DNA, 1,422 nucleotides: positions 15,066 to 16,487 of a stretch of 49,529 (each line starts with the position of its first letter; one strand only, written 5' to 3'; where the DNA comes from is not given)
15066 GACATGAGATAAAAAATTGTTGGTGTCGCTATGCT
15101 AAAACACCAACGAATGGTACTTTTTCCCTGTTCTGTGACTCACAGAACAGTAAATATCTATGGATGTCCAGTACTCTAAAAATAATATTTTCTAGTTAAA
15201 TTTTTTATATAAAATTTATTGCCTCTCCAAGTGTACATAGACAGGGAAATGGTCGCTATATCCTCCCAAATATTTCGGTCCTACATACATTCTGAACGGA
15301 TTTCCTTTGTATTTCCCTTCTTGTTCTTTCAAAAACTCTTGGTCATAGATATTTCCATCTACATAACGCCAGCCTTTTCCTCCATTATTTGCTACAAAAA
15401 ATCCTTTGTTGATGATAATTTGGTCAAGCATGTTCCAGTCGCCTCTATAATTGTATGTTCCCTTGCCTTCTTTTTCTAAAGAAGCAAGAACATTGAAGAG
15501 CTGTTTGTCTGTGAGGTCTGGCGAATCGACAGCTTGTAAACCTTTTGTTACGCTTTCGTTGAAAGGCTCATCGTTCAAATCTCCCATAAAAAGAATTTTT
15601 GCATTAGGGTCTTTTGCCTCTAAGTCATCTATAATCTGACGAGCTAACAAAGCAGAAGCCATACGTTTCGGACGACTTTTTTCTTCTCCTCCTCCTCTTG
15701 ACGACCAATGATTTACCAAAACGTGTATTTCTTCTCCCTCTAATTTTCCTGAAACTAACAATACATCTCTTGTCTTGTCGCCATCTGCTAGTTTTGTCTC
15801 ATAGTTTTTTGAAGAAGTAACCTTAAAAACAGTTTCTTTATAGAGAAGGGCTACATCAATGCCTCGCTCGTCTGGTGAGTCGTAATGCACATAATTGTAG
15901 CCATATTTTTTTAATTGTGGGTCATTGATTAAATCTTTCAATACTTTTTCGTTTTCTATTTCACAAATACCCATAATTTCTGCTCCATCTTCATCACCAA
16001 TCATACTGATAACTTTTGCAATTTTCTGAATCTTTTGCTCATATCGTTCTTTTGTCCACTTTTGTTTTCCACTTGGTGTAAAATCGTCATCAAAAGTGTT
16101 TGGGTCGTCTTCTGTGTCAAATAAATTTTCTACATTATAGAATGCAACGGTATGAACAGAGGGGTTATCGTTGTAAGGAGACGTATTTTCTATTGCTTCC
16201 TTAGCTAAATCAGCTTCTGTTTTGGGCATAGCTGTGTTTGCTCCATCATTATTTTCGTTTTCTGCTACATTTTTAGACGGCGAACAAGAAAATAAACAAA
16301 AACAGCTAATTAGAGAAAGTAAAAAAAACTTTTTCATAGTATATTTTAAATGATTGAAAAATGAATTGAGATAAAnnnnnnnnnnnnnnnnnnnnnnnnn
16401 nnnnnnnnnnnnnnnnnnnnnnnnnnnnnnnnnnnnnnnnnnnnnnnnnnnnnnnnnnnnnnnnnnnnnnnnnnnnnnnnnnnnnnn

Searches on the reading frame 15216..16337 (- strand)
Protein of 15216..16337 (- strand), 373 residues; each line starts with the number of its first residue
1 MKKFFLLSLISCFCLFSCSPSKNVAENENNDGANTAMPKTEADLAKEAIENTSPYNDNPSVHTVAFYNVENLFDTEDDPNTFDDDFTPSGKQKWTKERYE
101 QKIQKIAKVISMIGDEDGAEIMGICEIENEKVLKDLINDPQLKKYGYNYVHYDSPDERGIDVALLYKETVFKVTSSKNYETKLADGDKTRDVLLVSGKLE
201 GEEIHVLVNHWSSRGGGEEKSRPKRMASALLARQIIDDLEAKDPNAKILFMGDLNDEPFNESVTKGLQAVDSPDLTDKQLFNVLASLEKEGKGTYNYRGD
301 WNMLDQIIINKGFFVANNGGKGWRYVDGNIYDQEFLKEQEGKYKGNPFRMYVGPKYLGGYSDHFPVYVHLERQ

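Call 14: search_protein_families(library=pfam, proteins=[window:15216-16337:-])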
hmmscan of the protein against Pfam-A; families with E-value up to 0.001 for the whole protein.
window:15216-16337:- (373 aa): 2 families
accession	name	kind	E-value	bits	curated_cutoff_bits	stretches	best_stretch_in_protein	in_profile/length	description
PF19580.5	Exo_endo_phos_3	-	4.1e-143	476.5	27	1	63-372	1-311/311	Endonuclease/Exonuclease/phosphatase family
PF03372.29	Exo_endo_phos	-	0.00011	22.5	24.5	1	106-273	19-173/225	Endonuclease/Exonuclease/phosphatase family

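Call 17: find_encoding_contigs(protein=window:15216-16337:-, flank=10000, max_places=6)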
Protein window:15216-16337:- (373 aa): no gene with exactly this product is on record in the collection.

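Call 23: find_homologous_proteins(query=window:15216-16337:-, max_evalue=1e-30)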
Query window:15216-16337:- (373 aa): 7983 proteins with E <= 1e-30 among 8000 candidates; the best 120 are listed.
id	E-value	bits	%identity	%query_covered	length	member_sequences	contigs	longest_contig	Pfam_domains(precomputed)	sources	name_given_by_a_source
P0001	1.8e-253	858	100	100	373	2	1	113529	PF19580.6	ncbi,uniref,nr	ncbi:endonuclease/exonuclease/phosphatase family protein [Bernardetia sp.]|uniref:endonuclease/exonu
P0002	6.8e-210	715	84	100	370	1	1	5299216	PF03372.30,PF19580.6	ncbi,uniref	ncbi:endonuclease/exonuclease/phosphatase family protein [Bernardetia sp. ABR2-2B]|uniref:endonuclea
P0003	2.0e-207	707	82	100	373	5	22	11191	PF03372.30,PF19580.6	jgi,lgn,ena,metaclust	metaclust:\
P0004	3.8e-207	706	83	100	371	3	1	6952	PF19580.6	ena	-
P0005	6.9e-204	695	81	100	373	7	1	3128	PF03372.30,PF19580.6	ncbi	-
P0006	9.1e-204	695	81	99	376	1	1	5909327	PF03372.30,PF19580.6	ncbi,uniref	ncbi:endonuclease/exonuclease/phosphatase family protein [Bernardetia sp. OM2101]|uniref:endonucleas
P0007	1.3e-201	688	79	100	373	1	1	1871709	PF03372.30,PF19580.6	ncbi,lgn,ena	-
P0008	1.7e-196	671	81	99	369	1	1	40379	PF03372.30,PF19580.6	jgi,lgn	jgi:predicted extracellular nuclease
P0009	1.2e-195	668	78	99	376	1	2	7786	PF03372.30,PF19580.6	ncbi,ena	-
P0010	1.1e-182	625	74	95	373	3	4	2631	PF03372.30,PF19580.6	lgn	-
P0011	6.9e-180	616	73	100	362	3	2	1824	PF19580.6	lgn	-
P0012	3.1e-179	614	73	100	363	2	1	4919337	PF03372.30,PF19580.6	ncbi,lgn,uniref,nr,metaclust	ncbi:putative extracellular nuclease [Bernardetia litoralis DSM 6794]|uniref:Putative extracellular 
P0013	1.8e-173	595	79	84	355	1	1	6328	PF03372.30,PF19580.6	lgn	-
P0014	1.3e-167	576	69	99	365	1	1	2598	PF03372.30,PF19580.6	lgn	-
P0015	6.8e-142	491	59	100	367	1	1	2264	PF03372.30,PF19580.6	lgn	-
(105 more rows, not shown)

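Call 25: find_encoding_contigs(protein=P0002, flank=10000, max_places=2)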
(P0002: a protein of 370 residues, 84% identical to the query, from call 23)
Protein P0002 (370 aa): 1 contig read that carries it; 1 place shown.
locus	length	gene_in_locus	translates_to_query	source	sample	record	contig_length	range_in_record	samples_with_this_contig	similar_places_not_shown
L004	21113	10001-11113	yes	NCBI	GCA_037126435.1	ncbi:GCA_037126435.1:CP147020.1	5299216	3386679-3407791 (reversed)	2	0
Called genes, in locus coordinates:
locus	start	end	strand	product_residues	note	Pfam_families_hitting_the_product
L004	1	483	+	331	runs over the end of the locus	PF10017:Methyltransf_33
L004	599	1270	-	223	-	-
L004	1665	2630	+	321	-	PF01073:3Beta_HSD, PF01370:Epimerase, PF04321:RmlD_sub_bind, PF07993:NAD_binding_4 (faint), PF16363:GDP_Man_Dehyd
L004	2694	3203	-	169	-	-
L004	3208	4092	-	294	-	PF04085:MreC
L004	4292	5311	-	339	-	PF00022:Actin (weak), PF06723:MreB_Mbl, PF00012:HSP70, PF14450:FtsA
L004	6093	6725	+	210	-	PF00440:TetR_N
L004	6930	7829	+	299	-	PF00106:adh_short, PF02719:Polysacc_synt_2 (weak), PF08659:KR, PF13561:adh_short_C2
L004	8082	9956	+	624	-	PF07228:SpoIIE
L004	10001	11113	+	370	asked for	PF03372:Exo_endo_phos (weak), PF19580:Exo_endo_phos_3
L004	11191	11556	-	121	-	-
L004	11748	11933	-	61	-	-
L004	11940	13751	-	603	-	PF25575:TPR_BSK1_C (faint), PF14559:TPR_19 (weak), PF25062:ARM_TT21_N (weak), PF00515:TPR_1 (weak), PF07719:TPR_2 (weak), PF13432:TPR_16 (weak), PF23914:TPR_CcmH_CycH, PF13431:TPR_17 (weak), +12 more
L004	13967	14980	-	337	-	PF00483:NTP_transferase, PF25084:LbH_EIF2B (weak), PF25087:GMPPB_C (faint)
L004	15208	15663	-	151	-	PF00692:dUTPase, PF22769:DCD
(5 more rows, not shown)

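Call 26: find_encoding_contigs(protein=P0006, flank=10000, max_places=2)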
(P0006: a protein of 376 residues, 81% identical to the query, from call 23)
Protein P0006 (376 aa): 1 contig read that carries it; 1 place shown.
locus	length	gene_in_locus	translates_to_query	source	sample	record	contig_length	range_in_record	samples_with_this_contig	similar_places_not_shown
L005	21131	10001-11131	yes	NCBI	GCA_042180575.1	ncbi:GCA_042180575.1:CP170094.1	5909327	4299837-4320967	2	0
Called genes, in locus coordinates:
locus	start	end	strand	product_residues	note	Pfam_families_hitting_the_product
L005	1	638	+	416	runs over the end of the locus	PF02421:FeoB_N (faint), PF13167:GTP-bdg_N, PF16360:GTP-bdg_M, PF00025:Arf (faint), PF01926:MMR_HSR1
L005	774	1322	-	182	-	-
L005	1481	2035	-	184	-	-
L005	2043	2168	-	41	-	-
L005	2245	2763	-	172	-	-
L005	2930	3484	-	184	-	-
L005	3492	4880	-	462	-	PF13688:Reprolysin_5, PF13582:Reprolysin_3, PF18962:Por_Secre_tail (weak)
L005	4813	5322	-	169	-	-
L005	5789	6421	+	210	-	PF00440:TetR_N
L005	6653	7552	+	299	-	PF00106:adh_short, PF01370:Epimerase (faint), PF02719:Polysacc_synt_2 (weak), PF08659:KR, PF13561:adh_short_C2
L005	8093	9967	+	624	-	PF20967:MASE7, PF07228:SpoIIE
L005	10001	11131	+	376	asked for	PF03372:Exo_endo_phos, PF19580:Exo_endo_phos_3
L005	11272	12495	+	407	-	PF13506:Glyco_transf_21, PF00535:Glycos_transf_2, PF10111:Glyco_tranf_2_2, PF13641:Glyco_tranf_2_3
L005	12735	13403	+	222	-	PF07638:Sigma70_ECF (weak), PF04542:Sigma70_r2, PF08281:Sigma70_r4_2, PF04545:Sigma70_r4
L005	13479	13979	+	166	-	-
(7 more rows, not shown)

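Call 27: find_encoding_contigs(protein=P0012, flank=10000, max_places=2)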
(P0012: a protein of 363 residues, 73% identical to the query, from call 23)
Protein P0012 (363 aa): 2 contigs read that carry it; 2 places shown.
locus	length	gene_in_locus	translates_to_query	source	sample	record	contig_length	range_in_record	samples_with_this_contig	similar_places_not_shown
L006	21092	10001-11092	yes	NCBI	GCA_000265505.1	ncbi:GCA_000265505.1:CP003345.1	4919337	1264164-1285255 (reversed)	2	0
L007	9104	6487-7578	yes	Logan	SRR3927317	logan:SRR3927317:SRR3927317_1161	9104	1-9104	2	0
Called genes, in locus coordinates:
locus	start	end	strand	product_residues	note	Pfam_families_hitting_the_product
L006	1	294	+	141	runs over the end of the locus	PF01475:FUR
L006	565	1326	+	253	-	-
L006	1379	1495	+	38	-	-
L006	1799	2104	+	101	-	PF14114:DUF4286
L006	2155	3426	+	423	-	PF06245:DUF1015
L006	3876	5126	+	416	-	PF13167:GTP-bdg_N, PF16360:GTP-bdg_M, PF00025:Arf (weak), PF01926:MMR_HSR1, PF02421:FeoB_N (weak)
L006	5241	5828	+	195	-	-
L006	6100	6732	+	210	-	PF00440:TetR_N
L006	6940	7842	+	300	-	PF00106:adh_short, PF02719:Polysacc_synt_2 (weak), PF08659:KR, PF13561:adh_short_C2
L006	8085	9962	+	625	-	PF07228:SpoIIE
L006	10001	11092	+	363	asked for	PF19580:Exo_endo_phos_3, PF03372:Exo_endo_phos (weak)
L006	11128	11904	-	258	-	-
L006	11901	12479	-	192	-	-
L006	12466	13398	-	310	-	-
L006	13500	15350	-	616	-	PF01541:GIY-YIG, PF27096:UvrC_M, PF08459:UvrC_RNaseH_dom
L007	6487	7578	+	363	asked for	PF19580:Exo_endo_phos_3, PF03372:Exo_endo_phos (weak)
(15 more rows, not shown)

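Call 94: find_encoding_contigs(protein=P0007, flank=4000, max_places=1)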
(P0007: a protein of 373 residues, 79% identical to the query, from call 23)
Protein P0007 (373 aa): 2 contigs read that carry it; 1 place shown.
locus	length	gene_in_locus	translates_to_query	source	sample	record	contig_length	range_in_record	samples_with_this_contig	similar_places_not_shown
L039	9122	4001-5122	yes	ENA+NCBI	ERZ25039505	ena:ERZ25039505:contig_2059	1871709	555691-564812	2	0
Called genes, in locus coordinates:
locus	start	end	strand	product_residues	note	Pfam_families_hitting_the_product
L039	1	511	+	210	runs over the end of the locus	PF00440:TetR_N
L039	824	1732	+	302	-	PF00106:adh_short, PF02719:Polysacc_synt_2 (weak), PF08659:KR, PF13561:adh_short_C2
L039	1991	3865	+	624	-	PF07228:SpoIIE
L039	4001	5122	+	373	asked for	PF03372:Exo_endo_phos (weak), PF19580:Exo_endo_phos_3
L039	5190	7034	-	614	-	PF01541:GIY-YIG, PF27096:UvrC_M, PF08459:UvrC_RNaseH_dom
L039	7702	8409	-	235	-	PF25948:DUF7986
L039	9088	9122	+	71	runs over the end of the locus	PF00154:RecA_N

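Call 95: find_encoding_contigs(protein=P0008, flank=4000, max_places=1)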
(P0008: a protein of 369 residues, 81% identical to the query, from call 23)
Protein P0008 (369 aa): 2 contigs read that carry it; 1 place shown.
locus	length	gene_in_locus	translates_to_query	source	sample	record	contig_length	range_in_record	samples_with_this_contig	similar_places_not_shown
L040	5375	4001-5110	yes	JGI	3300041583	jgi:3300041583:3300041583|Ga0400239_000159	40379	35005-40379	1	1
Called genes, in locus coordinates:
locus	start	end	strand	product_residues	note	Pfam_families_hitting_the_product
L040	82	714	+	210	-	PF00440:TetR_N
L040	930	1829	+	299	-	PF00106:adh_short, PF02719:Polysacc_synt_2 (weak), PF08659:KR, PF13561:adh_short_C2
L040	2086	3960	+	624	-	PF07228:SpoIIE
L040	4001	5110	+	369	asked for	PF03372:Exo_endo_phos (weak), PF19580:Exo_endo_phos_3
